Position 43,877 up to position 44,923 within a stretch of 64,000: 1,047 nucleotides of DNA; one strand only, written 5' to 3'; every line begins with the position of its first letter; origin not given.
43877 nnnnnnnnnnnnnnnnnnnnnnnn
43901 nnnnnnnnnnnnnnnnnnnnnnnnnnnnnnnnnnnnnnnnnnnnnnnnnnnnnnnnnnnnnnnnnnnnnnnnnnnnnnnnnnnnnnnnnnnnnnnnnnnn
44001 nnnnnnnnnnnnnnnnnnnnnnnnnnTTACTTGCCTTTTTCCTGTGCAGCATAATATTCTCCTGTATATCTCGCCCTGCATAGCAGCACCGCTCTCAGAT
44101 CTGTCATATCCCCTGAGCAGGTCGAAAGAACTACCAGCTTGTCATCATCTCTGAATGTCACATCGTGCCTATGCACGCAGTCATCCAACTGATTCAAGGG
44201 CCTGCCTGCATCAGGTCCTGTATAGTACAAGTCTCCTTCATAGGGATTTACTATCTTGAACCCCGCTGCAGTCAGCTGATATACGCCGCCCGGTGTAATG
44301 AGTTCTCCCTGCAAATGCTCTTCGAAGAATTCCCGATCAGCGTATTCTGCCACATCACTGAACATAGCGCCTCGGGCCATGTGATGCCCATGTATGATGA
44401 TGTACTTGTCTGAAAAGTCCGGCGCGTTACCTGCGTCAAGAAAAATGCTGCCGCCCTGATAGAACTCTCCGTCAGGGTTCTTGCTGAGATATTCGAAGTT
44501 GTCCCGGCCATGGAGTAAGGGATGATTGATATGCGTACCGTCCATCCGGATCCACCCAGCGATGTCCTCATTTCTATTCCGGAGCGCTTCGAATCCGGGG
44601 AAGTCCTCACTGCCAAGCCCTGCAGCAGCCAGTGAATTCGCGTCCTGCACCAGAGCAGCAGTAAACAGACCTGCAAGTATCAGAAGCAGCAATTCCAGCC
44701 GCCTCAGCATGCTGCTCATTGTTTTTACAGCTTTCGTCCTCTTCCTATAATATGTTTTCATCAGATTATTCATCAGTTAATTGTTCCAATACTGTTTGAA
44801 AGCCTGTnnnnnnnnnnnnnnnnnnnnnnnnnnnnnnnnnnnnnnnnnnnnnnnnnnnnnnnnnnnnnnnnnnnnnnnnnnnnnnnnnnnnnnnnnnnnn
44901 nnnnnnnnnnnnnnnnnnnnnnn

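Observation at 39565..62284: About 23-kb accessory surface locus: FCT-like sortase-B/SipA pilus operon, two giant adhesins and an orphan regulator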

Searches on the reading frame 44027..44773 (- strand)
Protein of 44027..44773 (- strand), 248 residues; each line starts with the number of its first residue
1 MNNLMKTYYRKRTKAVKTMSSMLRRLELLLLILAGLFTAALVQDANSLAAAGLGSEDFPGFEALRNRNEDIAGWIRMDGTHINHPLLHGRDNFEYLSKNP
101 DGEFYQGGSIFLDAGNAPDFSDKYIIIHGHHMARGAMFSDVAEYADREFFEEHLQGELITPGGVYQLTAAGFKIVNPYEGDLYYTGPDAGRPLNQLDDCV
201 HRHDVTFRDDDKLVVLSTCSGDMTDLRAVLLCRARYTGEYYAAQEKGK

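Call 4: search_protein_families(library=pfam, proteins=[window:44027-44773:-], max_evalue=0.01)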
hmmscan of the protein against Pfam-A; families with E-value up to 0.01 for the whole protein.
window:44027-44773:- (248 aa): 1 family
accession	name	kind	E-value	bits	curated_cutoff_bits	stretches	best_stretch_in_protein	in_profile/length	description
PF04203.18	Sortase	-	3.8e-05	23.9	26.6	1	75-226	1-116/125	Sortase domain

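Call 6: search_protein_families(library=ncbifam, proteins=[window:44027-44773:-], max_evalue=0.01)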
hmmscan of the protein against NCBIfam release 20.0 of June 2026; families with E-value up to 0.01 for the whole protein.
window:44027-44773:- (248 aa): 2 families
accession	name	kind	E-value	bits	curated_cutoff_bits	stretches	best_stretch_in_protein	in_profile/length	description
TIGR03064.1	sortase_srtB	equivalog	1.9e-37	128.8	153.75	1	59-229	60-234/235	class B sortase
NF040525.1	SrtB_LPKTxSAVK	exception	6.1e-22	77.8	200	1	61-234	55-238/261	class B sortase, LPKTxAVK-specific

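Call 9: search_solved_structures(query=window:44027-44773:-, max_evalue=0.001, show_alignments=2)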
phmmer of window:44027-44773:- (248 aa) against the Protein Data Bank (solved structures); distinct sequences matched with E-value up to 0.001: 15.
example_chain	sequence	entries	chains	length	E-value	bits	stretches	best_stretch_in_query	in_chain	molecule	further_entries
4y4q_A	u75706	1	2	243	2.4e-36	128.3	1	57-233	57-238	Sortase, SrtB family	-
3psq_A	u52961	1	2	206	1.2e-24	90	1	61-231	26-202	Hypothetical exported protein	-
2oqw_A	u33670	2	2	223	2.7e-22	82.3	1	59-223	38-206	Sortase B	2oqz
1rz2_A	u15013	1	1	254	4e-22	81.7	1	59-223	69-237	conserved hypothetical protein BA4783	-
1ng5_A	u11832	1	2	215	5.7e-22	81.2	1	59-225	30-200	sortase B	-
1qx6_A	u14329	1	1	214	1.5e-21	79.9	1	59-225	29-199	NPQTN specific sortase B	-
4lfd_A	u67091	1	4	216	1.5e-21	79.9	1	59-225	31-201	Sortase B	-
1qwz_A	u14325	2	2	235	2e-21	79.4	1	59-225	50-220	NPQTN specific sortase B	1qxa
5jcv_A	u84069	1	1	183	2.5e-19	72.6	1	64-221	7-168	Lmo2181 protein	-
5gyj_A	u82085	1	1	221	2.4e-17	66.1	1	62-230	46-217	Putative peptidase C60B, sortase B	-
6kyc_A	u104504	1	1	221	6.4e-17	64.7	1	62-230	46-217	Putative peptidase C60B, sortase B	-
6kyd_A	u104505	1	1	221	1.2e-16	63.8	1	62-230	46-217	Putative peptidase C60B, sortase B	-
4ux7_A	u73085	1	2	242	4.2e-16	62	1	62-230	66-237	PUTATIVE PEPTIDASE C60B, SORTASE B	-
5b23_A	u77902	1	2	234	9.9e-16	60.8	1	57-233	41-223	Uncharacterized protein Sortase B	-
5yfk_A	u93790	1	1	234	1.7e-14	56.8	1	57-162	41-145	Uncharacterized protein Sortase B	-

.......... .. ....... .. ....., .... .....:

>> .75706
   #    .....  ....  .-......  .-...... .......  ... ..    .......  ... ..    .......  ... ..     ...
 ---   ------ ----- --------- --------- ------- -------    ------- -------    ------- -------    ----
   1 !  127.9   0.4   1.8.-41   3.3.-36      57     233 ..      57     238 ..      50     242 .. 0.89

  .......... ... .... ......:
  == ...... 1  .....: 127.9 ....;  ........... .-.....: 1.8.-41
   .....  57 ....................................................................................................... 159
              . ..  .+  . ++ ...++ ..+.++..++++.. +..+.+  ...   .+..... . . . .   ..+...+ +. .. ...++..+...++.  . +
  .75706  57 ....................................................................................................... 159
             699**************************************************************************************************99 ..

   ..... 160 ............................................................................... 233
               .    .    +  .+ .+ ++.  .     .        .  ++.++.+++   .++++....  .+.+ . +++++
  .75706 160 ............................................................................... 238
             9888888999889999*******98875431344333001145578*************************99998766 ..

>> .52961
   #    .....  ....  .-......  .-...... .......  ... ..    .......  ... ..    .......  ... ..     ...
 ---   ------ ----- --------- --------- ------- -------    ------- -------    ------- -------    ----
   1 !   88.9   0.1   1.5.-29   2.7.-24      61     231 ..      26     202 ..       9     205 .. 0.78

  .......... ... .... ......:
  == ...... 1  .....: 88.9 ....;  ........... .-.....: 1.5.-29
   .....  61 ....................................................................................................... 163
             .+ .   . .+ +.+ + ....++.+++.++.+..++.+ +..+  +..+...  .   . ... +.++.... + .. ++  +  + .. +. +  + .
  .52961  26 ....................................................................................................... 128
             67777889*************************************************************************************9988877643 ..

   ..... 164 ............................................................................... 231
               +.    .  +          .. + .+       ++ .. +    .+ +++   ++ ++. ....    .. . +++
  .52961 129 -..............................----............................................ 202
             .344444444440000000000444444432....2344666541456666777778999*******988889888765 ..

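Call 12: find_encoding_contigs(protein=window:44027-44773:-, flank=10000, max_places=8)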
Protein window:44027-44773:- (248 aa): no gene with exactly this product is on record in the collection.
